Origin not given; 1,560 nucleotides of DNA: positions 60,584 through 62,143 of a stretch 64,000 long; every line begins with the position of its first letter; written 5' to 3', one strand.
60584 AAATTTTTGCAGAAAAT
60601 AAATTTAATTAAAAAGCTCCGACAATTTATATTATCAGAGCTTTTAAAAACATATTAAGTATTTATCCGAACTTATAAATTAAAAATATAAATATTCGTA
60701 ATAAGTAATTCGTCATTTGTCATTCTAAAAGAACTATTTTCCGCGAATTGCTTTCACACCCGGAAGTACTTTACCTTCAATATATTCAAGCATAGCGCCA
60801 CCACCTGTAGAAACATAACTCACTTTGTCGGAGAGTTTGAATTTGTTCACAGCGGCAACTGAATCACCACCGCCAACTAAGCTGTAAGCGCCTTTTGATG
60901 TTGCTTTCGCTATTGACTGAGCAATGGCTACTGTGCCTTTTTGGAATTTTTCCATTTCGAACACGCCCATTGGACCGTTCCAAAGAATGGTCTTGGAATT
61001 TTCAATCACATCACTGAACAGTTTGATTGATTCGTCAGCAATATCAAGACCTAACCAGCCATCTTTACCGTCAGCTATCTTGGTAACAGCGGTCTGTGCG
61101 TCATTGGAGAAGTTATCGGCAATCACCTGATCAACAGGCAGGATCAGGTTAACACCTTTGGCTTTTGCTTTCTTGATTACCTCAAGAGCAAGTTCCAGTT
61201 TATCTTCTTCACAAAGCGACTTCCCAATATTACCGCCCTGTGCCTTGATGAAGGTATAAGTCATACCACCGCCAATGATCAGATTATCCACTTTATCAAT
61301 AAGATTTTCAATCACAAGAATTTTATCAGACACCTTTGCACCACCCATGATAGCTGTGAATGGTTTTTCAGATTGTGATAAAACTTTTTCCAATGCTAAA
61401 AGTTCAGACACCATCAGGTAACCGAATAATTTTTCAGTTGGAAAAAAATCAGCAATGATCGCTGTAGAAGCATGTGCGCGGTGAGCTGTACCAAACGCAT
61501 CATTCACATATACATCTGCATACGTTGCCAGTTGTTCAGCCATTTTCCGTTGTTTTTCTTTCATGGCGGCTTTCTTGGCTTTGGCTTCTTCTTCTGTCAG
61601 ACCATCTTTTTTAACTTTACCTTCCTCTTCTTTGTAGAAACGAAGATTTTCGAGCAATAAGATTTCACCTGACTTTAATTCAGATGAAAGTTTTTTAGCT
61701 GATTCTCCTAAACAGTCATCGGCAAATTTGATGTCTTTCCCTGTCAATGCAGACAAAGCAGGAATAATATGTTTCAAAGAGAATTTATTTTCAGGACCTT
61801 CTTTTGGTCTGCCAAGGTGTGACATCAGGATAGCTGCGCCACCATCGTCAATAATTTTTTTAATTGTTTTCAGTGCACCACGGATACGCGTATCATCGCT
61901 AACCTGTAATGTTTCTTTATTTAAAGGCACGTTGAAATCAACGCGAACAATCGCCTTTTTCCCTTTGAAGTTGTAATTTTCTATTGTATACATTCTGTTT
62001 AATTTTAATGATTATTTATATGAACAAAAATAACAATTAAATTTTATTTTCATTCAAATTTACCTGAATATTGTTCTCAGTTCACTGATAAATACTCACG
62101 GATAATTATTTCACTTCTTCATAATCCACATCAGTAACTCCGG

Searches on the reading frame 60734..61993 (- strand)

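Call 78: search_protein_families(library=pfam, proteins=[window:60734-61993:-], max_evalue=0.00001)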
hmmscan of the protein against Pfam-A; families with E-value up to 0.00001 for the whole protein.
window:60734-61993:- (419 aa): 1 family
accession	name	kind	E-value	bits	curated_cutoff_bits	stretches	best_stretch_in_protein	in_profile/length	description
PF00162.24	PGK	-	4.2e-153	510.3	27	1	4-408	1-379/379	Phosphoglycerate kinase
